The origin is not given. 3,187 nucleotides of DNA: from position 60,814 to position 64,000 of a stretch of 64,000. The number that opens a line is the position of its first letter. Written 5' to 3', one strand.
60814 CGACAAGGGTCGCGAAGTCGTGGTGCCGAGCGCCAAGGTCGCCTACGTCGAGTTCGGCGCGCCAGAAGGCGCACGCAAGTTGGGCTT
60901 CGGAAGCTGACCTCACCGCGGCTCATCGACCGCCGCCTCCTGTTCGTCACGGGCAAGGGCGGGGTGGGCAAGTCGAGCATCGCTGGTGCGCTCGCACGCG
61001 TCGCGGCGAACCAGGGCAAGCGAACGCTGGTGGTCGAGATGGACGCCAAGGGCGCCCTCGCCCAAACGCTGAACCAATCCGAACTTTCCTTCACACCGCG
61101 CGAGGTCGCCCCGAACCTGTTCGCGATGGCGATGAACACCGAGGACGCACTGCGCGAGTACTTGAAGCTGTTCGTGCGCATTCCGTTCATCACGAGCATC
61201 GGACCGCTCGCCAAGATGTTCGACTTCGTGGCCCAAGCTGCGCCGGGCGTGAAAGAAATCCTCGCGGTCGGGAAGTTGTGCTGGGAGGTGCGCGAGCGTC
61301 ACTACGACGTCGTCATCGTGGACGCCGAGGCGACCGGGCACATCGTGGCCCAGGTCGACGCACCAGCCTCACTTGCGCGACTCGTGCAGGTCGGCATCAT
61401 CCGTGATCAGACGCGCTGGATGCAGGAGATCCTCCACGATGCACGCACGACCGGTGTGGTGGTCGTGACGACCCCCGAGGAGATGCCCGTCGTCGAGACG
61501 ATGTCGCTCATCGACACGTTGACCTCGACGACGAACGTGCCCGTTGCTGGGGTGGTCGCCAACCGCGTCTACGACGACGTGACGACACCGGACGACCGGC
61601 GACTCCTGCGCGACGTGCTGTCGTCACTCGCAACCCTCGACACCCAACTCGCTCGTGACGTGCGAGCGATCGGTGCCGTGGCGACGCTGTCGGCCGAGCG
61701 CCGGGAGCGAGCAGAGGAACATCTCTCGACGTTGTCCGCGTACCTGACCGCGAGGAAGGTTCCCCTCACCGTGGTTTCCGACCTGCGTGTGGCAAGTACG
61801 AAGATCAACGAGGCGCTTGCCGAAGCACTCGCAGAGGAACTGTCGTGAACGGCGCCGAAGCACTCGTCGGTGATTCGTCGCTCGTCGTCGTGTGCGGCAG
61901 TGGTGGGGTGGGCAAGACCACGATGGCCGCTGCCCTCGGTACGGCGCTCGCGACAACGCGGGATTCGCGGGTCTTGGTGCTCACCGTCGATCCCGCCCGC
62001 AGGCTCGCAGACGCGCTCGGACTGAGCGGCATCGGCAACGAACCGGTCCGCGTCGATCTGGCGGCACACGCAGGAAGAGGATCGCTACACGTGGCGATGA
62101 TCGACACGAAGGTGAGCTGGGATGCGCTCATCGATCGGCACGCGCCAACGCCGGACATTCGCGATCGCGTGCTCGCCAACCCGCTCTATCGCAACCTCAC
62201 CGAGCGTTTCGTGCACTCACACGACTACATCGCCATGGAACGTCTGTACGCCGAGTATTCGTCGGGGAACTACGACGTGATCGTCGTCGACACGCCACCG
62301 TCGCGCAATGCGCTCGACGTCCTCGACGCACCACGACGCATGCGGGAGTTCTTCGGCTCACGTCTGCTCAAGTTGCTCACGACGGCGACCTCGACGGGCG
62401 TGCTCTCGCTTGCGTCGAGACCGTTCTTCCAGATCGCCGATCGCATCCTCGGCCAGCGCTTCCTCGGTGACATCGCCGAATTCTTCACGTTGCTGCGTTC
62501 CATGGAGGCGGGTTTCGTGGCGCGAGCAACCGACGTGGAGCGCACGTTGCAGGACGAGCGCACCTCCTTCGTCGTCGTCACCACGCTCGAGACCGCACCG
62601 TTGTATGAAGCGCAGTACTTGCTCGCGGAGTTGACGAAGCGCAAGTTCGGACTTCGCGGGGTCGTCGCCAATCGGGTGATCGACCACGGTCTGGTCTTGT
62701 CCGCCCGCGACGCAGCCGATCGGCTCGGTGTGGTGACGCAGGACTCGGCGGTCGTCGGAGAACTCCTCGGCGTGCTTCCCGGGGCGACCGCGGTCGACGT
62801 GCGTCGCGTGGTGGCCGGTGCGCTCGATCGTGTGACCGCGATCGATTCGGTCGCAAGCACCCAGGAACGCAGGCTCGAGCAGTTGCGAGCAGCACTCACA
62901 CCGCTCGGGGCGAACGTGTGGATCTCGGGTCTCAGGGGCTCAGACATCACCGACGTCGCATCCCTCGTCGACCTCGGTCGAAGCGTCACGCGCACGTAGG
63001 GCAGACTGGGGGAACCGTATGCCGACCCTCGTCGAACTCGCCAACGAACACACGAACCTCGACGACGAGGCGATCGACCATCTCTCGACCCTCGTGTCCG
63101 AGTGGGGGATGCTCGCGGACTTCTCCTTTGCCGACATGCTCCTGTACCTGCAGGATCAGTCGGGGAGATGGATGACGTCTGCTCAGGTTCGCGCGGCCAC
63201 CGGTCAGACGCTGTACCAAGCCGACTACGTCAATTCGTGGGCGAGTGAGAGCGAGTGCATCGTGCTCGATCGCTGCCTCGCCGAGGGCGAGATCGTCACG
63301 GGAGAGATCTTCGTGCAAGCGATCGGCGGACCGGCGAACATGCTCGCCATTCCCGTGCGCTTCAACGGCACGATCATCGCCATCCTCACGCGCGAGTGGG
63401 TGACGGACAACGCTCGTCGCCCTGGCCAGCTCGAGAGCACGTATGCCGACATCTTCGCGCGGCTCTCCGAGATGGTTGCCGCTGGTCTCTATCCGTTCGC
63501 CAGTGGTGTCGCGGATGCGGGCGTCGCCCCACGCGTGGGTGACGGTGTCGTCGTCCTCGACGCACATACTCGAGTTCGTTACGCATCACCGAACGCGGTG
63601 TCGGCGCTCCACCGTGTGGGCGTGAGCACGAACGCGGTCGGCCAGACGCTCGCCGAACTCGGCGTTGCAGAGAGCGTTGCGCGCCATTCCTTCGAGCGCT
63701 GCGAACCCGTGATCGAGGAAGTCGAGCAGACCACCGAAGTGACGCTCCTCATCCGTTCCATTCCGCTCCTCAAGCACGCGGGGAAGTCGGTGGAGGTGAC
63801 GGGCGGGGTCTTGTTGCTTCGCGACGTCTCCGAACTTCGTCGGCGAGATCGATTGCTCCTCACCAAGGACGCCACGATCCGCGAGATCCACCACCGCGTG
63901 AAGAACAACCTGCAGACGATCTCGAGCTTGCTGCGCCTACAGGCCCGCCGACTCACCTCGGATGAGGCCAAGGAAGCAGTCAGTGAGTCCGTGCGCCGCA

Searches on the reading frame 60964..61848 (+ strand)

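Call 31: search_protein_families(library=pfam, proteins=[window:60964-61848:+], max_evalue=0.00001)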
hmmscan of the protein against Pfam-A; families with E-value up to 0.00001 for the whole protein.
window:60964-61848:+ (294 aa): 3 families
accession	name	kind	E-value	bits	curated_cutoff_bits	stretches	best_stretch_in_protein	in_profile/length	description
PF02374.21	ArsA_ATPase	-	8.7e-25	88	24.3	2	2-142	13-153/305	Anion-transporting ATPase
PF01656.29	CbiA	-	9.4e-08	32.5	25.4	1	2-233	11-113/125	CobQ/CobB/MinD/ParA nucleotide binding domain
PF10609.15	ParA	-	4.5e-06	26.7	27.1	0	157-202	131-175/246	NUBPL iron-transfer P-loop NTPase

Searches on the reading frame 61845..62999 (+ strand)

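Call 31: search_protein_families(library=pfam, proteins=[window:61845-62999:+], max_evalue=0.00001)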
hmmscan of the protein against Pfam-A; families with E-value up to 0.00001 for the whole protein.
window:61845-62999:+ (384 aa): 3 families
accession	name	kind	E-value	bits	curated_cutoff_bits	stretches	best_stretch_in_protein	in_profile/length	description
PF02374.21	ArsA_ATPase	-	6.2e-29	101.6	24.3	1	13-280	3-247/305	Anion-transporting ATPase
PF13614.12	AAA_31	-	1.6e-09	38.4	27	1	19-157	10-132/177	AAA domain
PF01656.29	CbiA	-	1.8e-09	38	25.4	1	14-234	2-54/125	CobQ/CobB/MinD/ParA nucleotide binding domain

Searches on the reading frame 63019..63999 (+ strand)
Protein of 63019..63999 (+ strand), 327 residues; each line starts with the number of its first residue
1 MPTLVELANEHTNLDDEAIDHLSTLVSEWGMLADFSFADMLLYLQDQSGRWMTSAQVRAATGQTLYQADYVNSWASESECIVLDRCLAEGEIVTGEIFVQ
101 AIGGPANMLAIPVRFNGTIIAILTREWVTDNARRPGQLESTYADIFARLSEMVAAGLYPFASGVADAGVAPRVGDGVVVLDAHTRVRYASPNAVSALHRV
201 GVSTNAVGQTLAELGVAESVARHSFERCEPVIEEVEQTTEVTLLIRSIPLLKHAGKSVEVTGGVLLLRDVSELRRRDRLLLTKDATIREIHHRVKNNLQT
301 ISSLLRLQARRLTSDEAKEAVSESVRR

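Call 31: search_protein_families(library=pfam, proteins=[window:63019-63999:+], max_evalue=0.00001)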
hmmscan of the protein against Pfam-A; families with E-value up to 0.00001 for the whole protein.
window:63019-63999:+ (327 aa): 2 families
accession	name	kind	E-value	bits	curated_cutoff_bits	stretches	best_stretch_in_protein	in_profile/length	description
PF12282.15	GAF_PdtaS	-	3.8e-31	108.4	23.7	1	4-144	1-143/145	Histidine kinase PdtaS, GAF domain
PF07568.18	HisKA_2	-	1.9e-14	54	22.3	1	289-327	1-39/76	Histidine kinase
